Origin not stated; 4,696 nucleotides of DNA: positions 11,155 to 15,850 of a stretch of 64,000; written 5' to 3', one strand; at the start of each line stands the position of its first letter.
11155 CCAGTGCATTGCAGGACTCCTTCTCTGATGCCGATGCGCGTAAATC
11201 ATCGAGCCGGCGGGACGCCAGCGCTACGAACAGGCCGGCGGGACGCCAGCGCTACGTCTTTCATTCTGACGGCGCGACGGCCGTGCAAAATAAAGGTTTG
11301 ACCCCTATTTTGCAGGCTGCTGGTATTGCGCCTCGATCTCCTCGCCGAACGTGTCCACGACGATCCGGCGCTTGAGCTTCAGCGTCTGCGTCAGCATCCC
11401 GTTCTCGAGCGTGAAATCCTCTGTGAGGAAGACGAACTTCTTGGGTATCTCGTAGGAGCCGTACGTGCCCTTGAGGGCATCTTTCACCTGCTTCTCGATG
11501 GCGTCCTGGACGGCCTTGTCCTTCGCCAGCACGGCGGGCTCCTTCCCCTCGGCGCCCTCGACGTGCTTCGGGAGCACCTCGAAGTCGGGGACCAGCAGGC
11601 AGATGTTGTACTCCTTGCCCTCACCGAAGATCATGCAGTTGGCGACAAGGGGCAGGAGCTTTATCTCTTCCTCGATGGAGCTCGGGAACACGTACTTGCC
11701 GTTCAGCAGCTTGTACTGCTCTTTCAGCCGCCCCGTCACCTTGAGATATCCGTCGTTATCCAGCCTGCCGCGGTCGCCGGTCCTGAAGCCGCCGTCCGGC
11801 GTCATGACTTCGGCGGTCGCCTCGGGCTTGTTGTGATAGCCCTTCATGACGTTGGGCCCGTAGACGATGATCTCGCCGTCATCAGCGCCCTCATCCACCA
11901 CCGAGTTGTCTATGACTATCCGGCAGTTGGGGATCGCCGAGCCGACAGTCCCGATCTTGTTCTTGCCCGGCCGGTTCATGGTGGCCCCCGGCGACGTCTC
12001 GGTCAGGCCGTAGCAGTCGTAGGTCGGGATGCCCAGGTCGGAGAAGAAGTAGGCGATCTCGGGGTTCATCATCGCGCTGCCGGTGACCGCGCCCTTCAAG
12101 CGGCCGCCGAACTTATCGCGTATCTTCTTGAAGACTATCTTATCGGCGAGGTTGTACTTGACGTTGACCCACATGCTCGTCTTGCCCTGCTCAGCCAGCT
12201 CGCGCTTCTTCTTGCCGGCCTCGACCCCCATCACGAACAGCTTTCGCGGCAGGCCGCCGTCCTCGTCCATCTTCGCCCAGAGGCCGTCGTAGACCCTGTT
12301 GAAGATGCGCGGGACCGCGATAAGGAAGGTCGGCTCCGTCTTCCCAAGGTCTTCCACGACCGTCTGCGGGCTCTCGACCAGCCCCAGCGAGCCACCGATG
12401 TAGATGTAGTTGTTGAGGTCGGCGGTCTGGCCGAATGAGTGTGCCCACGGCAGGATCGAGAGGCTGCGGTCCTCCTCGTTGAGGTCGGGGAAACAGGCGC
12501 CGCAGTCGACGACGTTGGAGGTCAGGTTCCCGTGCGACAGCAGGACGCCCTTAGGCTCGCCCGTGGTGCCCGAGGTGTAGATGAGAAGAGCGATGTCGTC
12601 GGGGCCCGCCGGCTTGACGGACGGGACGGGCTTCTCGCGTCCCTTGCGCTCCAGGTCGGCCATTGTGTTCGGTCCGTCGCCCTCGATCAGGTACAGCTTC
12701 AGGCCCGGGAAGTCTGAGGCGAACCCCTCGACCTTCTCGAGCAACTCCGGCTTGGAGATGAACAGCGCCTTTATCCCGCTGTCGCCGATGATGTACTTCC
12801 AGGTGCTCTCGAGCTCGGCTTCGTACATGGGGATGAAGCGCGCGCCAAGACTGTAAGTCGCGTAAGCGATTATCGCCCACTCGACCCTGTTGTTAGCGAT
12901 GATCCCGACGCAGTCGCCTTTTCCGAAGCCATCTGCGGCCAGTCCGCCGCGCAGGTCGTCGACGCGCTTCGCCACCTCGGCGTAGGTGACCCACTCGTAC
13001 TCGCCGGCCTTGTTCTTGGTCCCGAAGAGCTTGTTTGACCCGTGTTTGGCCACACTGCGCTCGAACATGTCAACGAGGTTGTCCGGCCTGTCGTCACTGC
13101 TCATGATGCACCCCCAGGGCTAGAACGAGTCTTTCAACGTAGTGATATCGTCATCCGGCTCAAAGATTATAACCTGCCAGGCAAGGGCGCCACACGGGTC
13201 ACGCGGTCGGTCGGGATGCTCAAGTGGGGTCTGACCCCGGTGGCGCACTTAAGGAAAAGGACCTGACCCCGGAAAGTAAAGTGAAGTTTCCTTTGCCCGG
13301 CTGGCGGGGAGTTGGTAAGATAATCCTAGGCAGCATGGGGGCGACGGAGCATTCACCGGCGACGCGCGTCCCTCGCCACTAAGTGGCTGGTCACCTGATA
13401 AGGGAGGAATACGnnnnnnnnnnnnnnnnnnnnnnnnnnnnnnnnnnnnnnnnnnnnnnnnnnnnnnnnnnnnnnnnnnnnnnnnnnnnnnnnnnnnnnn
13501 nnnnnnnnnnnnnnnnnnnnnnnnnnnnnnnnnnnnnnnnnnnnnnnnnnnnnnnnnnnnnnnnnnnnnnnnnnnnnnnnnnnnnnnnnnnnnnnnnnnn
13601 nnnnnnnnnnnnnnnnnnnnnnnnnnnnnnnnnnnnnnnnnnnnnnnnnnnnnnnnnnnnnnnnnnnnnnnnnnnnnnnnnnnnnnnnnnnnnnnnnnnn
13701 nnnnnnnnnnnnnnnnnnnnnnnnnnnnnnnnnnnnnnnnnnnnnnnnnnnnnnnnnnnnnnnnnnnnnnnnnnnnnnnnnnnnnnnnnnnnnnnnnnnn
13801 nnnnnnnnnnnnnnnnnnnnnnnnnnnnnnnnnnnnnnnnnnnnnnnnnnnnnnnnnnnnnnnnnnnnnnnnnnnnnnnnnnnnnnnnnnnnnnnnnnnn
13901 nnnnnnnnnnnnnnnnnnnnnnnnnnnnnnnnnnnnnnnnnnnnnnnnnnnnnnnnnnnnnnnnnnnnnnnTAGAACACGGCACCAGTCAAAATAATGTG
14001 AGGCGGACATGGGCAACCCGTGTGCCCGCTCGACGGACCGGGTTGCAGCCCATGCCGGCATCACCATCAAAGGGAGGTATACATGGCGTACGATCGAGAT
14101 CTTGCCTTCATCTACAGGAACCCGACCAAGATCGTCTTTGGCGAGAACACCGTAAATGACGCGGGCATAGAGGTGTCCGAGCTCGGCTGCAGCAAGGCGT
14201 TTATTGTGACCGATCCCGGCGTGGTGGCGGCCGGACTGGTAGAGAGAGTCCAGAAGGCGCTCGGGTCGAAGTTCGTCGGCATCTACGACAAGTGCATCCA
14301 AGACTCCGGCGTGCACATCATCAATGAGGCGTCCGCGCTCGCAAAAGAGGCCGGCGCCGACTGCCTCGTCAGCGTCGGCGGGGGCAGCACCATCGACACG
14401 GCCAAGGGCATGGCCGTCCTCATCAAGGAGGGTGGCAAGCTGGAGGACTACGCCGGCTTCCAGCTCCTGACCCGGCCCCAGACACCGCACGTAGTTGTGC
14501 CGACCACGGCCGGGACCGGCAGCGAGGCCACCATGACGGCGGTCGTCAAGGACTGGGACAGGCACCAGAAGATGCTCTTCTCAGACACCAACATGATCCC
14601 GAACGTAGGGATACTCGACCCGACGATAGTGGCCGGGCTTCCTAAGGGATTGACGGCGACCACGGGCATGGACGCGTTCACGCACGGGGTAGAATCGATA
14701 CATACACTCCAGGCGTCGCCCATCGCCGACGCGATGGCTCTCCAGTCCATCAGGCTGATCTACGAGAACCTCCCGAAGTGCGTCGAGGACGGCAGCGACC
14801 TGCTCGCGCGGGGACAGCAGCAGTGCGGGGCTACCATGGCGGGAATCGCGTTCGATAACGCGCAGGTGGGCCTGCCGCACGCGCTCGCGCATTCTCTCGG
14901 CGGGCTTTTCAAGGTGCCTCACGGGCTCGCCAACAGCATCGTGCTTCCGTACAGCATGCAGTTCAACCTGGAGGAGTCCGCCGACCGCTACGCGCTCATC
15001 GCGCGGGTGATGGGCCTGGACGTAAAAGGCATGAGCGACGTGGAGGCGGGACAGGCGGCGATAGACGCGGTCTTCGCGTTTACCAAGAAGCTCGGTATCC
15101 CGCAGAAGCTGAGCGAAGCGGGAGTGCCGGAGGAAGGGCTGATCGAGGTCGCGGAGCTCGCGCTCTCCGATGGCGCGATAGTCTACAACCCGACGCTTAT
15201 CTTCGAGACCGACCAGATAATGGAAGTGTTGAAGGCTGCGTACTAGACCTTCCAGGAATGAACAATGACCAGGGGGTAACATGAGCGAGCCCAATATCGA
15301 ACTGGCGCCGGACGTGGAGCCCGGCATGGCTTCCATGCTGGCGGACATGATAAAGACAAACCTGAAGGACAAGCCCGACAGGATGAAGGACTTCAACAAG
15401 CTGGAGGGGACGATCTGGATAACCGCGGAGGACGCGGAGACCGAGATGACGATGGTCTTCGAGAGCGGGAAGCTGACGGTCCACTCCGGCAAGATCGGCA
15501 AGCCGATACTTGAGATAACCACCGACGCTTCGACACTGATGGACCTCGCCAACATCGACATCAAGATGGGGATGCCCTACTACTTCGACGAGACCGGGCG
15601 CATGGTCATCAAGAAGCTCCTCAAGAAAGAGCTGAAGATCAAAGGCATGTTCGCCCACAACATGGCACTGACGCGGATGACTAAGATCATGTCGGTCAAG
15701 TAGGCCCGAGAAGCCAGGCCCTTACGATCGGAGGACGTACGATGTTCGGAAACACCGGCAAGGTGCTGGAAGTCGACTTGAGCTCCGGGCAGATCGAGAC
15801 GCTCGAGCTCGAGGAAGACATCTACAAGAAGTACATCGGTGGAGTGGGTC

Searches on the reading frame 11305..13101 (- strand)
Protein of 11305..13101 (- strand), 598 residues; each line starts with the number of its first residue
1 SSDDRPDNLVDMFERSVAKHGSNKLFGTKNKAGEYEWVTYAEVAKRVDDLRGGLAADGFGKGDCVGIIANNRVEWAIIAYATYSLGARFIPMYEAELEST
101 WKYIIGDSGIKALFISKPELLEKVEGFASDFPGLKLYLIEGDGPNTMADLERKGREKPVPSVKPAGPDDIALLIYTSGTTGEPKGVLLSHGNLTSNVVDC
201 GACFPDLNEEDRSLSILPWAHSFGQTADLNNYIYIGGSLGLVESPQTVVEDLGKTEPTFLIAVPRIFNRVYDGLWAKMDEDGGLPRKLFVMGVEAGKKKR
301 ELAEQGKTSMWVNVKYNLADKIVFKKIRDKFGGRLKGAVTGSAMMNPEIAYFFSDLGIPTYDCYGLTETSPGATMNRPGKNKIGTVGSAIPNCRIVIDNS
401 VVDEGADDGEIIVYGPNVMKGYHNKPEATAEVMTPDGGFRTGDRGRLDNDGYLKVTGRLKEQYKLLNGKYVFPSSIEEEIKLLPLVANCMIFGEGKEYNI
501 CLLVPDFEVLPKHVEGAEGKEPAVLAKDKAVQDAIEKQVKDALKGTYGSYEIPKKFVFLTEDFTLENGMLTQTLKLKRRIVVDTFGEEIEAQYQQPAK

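Call 25: search_protein_families(library=pfam, proteins=[window:11305-13101:-], max_evalue=0.0001)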
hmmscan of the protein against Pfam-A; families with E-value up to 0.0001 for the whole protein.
window:11305-13101:- (598 aa): 2 families
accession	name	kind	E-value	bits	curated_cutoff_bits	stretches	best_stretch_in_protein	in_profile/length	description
PF00501.34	AMP-binding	-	9.5e-76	255.5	29.9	1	13-423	1-384/384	AMP-binding enzyme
PF23562.2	AMP-binding_C_3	-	1.9e-08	35.2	20.8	1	464-595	5-122/124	AMP-binding enzyme C-terminal domain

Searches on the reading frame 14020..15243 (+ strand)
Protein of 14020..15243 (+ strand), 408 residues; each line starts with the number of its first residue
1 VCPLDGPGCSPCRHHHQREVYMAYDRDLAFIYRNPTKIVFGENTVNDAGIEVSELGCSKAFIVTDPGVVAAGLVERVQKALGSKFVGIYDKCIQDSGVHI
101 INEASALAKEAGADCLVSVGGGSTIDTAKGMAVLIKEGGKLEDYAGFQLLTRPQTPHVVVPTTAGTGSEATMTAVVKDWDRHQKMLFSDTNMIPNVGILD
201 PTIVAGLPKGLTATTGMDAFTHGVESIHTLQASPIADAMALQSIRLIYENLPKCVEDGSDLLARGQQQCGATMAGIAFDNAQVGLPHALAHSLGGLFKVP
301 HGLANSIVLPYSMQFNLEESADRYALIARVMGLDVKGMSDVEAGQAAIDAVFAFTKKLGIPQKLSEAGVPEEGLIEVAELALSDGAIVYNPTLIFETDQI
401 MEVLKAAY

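Call 26: search_protein_families(library=pfam, proteins=[window:14020-15243:+], max_evalue=0.0001)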
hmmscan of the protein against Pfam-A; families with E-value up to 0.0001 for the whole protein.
window:14020-15243:+ (408 aa): 3 families
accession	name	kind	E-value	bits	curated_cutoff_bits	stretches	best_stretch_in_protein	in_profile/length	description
PF25137.1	ADH_Fe_C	-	2.6e-56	190.9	27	1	212-408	1-194/194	Fe-containing alcohol dehydrogenase family, C-terminal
PF00465.25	Fe-ADH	-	4.2e-45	153.8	31.3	1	35-201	1-168/168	Iron-containing alcohol dehydrogenase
PF13685.12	Fe-ADH_2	-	4e-09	37.1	28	1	39-133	1-95/149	Iron-containing alcohol dehydrogenase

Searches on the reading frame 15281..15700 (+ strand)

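Call 26: search_protein_families(library=pfam, proteins=[window:15281-15700:+], max_evalue=0.0001)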
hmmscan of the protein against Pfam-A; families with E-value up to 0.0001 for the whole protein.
window:15281-15700:+ (140 aa): 1 family
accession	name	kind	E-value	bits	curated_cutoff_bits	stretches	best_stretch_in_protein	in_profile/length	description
PF02036.22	SCP2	-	1e-05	26.2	21.3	1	29-91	6-70/101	SCP-2 sterol transfer family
